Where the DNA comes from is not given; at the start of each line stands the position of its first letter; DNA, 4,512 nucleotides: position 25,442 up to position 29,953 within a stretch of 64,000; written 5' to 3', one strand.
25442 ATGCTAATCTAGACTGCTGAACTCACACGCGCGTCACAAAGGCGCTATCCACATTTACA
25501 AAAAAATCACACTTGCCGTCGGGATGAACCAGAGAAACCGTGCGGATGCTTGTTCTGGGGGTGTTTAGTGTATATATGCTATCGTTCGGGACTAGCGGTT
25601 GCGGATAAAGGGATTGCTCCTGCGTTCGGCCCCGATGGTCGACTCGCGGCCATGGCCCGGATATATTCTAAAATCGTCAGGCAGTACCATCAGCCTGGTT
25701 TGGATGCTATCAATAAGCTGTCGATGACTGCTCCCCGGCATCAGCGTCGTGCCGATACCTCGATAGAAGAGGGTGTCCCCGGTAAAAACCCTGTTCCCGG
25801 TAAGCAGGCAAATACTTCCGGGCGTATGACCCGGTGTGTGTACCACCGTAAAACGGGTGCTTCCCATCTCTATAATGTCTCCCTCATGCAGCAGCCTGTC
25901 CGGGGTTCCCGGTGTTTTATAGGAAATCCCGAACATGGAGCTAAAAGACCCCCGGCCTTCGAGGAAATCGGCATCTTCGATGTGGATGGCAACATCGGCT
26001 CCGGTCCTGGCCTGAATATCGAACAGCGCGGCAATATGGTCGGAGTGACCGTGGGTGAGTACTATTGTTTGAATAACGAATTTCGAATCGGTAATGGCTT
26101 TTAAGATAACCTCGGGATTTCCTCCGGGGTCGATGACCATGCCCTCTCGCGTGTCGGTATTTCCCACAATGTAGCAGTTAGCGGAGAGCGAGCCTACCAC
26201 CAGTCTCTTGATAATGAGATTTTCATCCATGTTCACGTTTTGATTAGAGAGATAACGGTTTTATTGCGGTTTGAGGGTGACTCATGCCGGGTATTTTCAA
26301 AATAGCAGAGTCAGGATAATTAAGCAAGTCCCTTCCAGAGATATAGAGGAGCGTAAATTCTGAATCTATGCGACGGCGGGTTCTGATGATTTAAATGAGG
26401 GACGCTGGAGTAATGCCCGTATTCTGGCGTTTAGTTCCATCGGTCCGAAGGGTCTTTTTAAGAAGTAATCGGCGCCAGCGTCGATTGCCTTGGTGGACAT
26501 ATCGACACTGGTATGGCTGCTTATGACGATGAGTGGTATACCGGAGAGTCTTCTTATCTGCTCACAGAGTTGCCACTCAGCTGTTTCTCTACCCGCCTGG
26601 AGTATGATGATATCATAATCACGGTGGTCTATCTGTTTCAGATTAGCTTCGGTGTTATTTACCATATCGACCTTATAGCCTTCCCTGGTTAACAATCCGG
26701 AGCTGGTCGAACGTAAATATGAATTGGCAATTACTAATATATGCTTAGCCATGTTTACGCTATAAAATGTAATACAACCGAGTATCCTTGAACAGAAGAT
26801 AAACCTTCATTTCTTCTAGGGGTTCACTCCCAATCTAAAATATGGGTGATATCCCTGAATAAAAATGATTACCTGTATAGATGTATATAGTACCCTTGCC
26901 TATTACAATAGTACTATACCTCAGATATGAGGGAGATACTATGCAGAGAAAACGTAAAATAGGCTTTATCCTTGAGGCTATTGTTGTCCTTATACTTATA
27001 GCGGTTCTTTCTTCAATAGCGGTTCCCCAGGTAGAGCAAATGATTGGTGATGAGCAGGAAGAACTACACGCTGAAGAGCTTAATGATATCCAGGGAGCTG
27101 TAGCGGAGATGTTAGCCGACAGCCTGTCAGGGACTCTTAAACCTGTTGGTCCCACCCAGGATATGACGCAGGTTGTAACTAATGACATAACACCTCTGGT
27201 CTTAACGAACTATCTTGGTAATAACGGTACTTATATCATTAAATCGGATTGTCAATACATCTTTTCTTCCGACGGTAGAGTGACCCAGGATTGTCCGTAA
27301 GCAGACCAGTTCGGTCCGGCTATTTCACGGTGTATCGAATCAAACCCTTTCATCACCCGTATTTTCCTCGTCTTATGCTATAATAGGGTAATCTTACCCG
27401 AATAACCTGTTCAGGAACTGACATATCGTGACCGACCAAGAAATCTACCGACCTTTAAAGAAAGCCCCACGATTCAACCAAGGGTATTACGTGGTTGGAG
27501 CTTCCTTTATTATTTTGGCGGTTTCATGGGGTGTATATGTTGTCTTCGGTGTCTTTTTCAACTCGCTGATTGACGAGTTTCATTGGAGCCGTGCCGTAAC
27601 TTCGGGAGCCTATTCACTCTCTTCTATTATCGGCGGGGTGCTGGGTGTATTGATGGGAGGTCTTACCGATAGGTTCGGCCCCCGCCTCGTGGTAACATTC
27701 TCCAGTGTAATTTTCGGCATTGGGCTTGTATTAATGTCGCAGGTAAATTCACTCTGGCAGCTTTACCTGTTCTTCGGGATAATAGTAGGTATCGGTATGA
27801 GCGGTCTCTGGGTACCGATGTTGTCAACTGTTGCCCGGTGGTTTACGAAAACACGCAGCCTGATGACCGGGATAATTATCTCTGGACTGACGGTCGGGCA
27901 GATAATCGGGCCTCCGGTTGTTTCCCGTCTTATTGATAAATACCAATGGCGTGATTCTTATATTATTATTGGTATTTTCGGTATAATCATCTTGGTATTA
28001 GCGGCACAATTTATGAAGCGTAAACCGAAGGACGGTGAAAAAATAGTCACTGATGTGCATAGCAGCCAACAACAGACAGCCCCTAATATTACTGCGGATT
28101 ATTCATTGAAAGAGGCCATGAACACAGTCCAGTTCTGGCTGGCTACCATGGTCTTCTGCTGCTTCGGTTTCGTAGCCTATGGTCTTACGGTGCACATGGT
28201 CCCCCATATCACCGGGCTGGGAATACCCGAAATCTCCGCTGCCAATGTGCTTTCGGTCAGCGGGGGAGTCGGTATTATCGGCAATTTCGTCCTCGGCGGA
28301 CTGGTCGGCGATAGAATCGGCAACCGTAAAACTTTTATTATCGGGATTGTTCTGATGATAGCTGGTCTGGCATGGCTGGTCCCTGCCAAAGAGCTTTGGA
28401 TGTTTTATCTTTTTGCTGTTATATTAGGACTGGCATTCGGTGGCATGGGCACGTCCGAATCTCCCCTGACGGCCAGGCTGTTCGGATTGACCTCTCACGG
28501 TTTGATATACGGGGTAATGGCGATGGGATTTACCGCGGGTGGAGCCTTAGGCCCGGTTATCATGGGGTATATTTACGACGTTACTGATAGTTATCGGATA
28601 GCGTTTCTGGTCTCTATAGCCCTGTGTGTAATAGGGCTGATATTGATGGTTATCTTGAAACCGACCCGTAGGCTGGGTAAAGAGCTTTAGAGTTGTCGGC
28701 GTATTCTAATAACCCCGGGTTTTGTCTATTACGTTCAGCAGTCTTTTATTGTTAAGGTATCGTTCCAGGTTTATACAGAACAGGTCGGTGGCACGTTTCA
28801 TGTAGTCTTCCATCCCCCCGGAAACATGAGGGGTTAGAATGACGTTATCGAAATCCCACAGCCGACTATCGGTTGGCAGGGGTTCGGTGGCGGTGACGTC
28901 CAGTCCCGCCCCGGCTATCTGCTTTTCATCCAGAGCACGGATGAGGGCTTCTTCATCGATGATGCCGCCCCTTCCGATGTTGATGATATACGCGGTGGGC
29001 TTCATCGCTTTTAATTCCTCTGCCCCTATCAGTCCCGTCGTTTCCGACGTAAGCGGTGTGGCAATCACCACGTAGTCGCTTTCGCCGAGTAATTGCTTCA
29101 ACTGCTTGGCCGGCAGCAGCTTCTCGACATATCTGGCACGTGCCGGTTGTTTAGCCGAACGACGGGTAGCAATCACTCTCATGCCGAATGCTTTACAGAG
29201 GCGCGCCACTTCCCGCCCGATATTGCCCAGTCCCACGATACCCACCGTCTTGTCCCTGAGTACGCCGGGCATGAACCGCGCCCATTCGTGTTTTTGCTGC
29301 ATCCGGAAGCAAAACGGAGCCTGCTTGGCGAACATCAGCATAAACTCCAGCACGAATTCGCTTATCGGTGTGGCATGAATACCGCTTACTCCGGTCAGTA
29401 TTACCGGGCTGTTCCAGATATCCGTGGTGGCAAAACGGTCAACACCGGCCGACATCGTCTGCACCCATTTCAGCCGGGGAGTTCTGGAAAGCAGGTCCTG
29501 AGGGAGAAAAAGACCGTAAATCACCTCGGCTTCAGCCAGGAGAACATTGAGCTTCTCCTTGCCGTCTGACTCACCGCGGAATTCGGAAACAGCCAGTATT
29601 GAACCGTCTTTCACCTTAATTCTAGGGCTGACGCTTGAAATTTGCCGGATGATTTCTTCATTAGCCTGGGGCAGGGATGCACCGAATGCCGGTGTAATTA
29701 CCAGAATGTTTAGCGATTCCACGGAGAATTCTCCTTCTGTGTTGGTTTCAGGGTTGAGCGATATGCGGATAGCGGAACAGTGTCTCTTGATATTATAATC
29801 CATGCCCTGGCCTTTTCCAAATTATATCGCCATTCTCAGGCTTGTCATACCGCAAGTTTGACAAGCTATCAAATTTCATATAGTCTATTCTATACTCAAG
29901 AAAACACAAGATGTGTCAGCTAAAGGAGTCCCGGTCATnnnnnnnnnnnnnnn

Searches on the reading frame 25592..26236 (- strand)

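Call 18: search_protein_families(library=pfam, proteins=[window:25592-26236:-], max_evalue=0.01)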
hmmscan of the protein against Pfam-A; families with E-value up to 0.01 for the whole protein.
window:25592-26236:- (214 aa): 2 families
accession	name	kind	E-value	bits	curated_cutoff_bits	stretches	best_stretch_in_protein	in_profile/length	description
PF00753.33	Lactamase_B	-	1.2e-28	100.9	22.7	1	17-195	4-196/196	Metallo-beta-lactamase superfamily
PF12706.13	Lactamase_B_2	-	9.8e-05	22.5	27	1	54-138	30-114/200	Beta-lactamase superfamily domain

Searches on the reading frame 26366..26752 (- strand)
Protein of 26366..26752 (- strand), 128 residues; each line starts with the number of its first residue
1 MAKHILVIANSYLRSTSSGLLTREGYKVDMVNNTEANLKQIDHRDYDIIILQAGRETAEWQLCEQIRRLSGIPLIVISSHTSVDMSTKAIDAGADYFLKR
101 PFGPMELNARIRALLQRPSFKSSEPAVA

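Call 18: search_protein_families(library=pfam, proteins=[window:26366-26752:-], max_evalue=0.01)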
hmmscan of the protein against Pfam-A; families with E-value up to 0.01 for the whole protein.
window:26366-26752:- (128 aa): 2 families
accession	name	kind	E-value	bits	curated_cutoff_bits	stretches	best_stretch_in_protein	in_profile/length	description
PF00072.30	Response_reg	-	2.2e-13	50.8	30.2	1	13-112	10-111/111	Response regulator receiver domain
PF21695.3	GlnR_1st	-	0.0016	18.8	27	1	27-113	25-109/111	Transcription regulator GlnR, N-terminal domain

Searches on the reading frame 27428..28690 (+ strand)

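Call 18: search_protein_families(library=pfam, proteins=[window:27428-28690:+], max_evalue=0.01)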
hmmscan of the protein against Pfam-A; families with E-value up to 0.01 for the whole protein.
window:27428-28690:+ (420 aa): 4 families
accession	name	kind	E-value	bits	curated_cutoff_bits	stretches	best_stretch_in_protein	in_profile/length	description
PF07690.21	MFS_1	-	1.2e-57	195.8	33.4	2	27-293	2-262/347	Major Facilitator Superfamily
PF00083.30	Sugar_tr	-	5.9e-08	32.4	22.3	2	281-411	58-192/452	Sugar (and other) transporter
PF12832.13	MFS_1_like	-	3.4e-07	30.1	25.2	1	156-393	136-371/373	MFS_1 like family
PF11700.14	ATG22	-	6.7e-07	28.8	24.1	1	173-411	229-473/482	Vacuole effluxer Atg22 like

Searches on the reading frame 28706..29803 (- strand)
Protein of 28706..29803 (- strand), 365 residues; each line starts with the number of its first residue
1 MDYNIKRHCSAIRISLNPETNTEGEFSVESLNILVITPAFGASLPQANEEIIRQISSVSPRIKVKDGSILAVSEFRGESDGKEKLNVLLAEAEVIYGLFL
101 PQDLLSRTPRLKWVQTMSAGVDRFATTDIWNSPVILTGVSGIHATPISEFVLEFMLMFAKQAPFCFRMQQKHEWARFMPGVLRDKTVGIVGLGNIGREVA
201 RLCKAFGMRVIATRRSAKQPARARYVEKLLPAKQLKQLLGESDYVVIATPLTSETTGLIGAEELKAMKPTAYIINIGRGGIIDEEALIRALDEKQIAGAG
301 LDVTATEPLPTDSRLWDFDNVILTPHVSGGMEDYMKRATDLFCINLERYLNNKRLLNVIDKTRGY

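Call 18: search_protein_families(library=pfam, proteins=[window:28706-29803:-], max_evalue=0.01)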
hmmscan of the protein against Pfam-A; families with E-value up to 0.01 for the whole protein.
window:28706-29803:- (365 aa): 8 families
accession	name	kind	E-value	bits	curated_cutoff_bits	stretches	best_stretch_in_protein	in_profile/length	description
PF02826.25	2-Hacid_dh_C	-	7.9e-60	201.7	25.1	1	154-328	3-178/178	D-isomer specific 2-hydroxyacid dehydrogenase, NAD binding domain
PF03446.21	NAD_binding_2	-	1.7e-05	25.4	21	1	186-297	1-113/161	NAD binding domain of 6-phosphogluconate dehydrogenase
PF01488.26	Shikimate_DH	-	0.0001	22.8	24.3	1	181-268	9-99/138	Shikimate / quinate 5-dehydrogenase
PF00389.36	2-Hacid_dh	-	0.00018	21.6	24.6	1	82-359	30-133/134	D-isomer specific 2-hydroxyacid dehydrogenase, catalytic domain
PF00670.27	AdoHcyase_NAD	-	0.00044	20.8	27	1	182-279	21-112/162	S-adenosyl-L-homocysteine hydrolase, NAD binding domain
PF03807.23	F420_oxidored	-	0.0025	18.8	21.6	1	186-252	1-70/94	NADP oxidoreductase coenzyme F420-dependent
PF01262.27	AlaDh_PNT_C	-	0.0031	17.4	23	1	183-283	27-137/214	Alanine dehydrogenase/PNT, C-terminal domain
PF07991.19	KARI_N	-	0.0033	17.5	20.6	1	181-251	1-70/165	Acetohydroxy acid isomeroreductase, NADPH-binding domain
